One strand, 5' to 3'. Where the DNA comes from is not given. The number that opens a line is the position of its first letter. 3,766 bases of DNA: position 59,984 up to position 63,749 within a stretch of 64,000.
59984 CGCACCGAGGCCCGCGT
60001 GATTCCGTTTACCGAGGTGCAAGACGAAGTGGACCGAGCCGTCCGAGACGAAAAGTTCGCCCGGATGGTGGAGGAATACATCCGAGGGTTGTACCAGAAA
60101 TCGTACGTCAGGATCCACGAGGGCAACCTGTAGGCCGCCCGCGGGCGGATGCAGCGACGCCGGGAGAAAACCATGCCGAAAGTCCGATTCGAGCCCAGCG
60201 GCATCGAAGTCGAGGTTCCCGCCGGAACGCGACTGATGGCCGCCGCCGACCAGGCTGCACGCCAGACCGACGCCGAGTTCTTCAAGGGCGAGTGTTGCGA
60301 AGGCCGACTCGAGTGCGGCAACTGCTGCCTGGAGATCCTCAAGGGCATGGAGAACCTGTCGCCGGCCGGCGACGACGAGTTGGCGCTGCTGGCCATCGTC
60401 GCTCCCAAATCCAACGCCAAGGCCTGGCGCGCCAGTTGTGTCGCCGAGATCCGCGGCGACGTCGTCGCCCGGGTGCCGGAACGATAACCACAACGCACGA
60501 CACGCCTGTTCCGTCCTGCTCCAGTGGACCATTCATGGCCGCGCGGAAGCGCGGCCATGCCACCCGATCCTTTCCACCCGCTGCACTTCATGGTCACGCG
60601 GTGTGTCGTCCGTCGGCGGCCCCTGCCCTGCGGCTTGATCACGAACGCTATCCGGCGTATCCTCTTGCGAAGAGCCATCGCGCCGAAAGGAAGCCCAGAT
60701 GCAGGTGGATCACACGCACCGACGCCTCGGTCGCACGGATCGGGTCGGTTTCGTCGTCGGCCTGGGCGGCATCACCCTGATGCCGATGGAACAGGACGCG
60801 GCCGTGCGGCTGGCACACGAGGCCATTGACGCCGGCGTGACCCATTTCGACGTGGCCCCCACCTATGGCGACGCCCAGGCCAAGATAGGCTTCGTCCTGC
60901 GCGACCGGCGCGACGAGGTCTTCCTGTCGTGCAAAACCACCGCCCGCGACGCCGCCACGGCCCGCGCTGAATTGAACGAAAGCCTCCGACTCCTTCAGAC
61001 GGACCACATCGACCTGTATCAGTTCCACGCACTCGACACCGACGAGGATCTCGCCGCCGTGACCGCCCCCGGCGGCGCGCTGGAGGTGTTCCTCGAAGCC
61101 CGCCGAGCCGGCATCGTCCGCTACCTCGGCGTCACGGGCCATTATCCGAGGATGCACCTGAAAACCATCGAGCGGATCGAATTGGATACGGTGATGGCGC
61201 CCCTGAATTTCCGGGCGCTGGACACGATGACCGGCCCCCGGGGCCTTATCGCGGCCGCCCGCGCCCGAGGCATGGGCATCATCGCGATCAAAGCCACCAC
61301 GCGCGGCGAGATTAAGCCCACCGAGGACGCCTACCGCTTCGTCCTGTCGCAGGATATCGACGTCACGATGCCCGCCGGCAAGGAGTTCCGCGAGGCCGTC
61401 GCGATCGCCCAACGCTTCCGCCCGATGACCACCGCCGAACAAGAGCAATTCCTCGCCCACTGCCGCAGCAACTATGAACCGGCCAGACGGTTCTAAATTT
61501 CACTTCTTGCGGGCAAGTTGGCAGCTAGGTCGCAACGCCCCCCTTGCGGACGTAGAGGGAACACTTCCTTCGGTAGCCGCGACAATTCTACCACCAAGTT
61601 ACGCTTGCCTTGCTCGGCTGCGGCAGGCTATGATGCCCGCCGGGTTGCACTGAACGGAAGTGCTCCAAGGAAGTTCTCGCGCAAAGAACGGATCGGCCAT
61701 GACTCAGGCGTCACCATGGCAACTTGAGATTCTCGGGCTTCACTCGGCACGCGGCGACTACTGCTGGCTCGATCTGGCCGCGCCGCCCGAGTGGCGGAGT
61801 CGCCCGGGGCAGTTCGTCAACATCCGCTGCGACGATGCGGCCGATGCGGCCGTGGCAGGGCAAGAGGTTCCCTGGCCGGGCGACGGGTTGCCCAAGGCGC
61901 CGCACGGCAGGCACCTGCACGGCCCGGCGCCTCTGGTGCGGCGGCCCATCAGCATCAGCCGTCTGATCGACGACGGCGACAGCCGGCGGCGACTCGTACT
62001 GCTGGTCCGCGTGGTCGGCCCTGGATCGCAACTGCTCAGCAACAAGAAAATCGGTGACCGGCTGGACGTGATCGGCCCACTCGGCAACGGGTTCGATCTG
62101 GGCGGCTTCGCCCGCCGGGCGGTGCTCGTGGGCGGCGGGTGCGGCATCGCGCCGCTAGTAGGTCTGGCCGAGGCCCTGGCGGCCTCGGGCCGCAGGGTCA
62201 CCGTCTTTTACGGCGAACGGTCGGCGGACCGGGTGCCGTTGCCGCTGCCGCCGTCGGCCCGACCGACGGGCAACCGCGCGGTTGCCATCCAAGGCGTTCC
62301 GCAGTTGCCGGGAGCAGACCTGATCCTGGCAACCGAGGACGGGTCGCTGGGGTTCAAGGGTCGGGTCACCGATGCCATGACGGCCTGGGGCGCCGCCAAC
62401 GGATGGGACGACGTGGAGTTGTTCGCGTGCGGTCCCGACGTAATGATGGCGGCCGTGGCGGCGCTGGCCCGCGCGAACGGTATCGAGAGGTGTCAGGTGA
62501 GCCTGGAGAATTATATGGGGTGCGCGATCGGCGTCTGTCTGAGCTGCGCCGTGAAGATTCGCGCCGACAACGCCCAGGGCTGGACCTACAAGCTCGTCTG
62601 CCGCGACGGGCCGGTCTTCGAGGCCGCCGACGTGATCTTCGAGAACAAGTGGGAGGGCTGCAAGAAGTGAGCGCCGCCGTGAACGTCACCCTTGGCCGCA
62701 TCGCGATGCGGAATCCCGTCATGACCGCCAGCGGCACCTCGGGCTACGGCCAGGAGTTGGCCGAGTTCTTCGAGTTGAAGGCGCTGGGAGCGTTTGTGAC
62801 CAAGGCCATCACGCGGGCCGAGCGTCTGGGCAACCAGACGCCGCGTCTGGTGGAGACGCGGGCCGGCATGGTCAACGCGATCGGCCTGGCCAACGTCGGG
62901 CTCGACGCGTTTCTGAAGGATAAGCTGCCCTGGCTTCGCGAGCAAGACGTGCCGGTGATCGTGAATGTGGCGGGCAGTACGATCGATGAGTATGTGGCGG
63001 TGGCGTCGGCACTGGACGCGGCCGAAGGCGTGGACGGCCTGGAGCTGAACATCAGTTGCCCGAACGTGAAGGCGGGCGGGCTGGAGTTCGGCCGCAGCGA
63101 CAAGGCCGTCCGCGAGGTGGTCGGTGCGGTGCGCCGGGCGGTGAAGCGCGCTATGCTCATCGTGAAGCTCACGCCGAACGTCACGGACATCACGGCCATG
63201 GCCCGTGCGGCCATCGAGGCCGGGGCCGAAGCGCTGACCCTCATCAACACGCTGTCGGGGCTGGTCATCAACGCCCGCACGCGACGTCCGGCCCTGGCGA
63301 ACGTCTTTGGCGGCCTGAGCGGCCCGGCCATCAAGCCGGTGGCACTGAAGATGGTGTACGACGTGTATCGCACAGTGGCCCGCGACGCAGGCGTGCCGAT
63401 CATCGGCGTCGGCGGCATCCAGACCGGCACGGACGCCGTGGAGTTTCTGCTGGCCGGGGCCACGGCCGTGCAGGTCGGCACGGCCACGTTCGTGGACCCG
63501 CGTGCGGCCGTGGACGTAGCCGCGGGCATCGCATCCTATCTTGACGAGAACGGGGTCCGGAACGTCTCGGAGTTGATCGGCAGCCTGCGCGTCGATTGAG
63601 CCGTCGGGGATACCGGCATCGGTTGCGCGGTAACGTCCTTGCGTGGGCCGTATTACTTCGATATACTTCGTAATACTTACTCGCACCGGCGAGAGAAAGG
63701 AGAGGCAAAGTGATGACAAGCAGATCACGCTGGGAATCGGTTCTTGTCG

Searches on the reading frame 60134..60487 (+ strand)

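Call 30: search_protein_families(library=pfam, proteins=[window:60134-60487:+], max_evalue=0.01)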
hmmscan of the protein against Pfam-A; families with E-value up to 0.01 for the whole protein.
window:60134-60487:+ (117 aa): 2 families
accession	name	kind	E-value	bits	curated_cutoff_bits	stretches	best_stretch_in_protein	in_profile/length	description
PF00111.32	Fer2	-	0.00047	20.5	21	1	20-103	4-73/77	2Fe-2S iron-sulfur cluster binding domain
PF13510.11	Fer2_4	-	0.0013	19.2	22.8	1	16-74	3-63/82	2Fe-2S iron-sulfur cluster binding domain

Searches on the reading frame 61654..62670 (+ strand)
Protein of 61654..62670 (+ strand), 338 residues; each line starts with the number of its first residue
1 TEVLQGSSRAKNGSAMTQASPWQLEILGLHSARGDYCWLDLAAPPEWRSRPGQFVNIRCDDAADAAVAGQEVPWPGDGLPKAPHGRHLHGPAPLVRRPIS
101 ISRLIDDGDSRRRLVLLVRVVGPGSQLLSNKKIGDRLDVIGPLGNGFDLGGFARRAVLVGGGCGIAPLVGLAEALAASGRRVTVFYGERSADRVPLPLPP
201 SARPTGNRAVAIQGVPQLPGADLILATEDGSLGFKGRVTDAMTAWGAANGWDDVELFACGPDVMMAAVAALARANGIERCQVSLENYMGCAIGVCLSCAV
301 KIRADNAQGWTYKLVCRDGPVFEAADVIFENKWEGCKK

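Call 30: search_protein_families(library=pfam, proteins=[window:61654-62670:+], max_evalue=0.01)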
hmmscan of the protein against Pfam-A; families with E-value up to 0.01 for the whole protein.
window:61654-62670:+ (338 aa): 2 families
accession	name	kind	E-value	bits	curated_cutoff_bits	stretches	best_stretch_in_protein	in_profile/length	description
PF10418.14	DHODB_Fe-S_bind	-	6.2e-15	55.1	23.9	1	285-327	1-40/41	Iron-sulfur cluster binding domain of dihydroorotate dehydrogenase B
PF00175.26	NAD_binding_1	-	3.6e-06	28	22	1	158-269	1-108/109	Oxidoreductase NAD-binding domain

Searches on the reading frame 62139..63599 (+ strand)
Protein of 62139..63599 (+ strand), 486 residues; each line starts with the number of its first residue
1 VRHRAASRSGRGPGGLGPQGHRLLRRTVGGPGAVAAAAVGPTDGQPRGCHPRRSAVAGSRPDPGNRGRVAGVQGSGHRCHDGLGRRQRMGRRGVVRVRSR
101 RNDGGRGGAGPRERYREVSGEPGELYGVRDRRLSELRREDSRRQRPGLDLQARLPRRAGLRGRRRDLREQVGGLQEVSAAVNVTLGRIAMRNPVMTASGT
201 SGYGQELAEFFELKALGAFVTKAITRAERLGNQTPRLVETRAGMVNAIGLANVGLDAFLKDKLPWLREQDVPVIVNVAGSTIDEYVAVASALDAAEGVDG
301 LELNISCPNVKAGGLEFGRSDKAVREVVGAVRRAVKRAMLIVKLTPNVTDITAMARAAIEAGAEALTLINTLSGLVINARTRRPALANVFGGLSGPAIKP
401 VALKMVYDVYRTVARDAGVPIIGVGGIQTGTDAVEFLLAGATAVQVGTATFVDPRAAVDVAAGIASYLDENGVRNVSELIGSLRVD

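Call 69: search_protein_families(library=pfam, proteins=[window:62139-63599:+], max_evalue=0.001)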
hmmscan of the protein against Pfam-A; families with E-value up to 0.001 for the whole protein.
window:62139-63599:+ (486 aa): 2 families
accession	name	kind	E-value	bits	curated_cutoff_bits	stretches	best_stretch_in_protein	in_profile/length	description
PF01180.27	DHO_dh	-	6.9e-80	268.8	27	1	183-467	4-290/291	Dihydroorotate dehydrogenase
PF01207.24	Dus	-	0.00017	21.3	20.4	0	268-454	51-221/311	Dihydrouridine synthase (Dus)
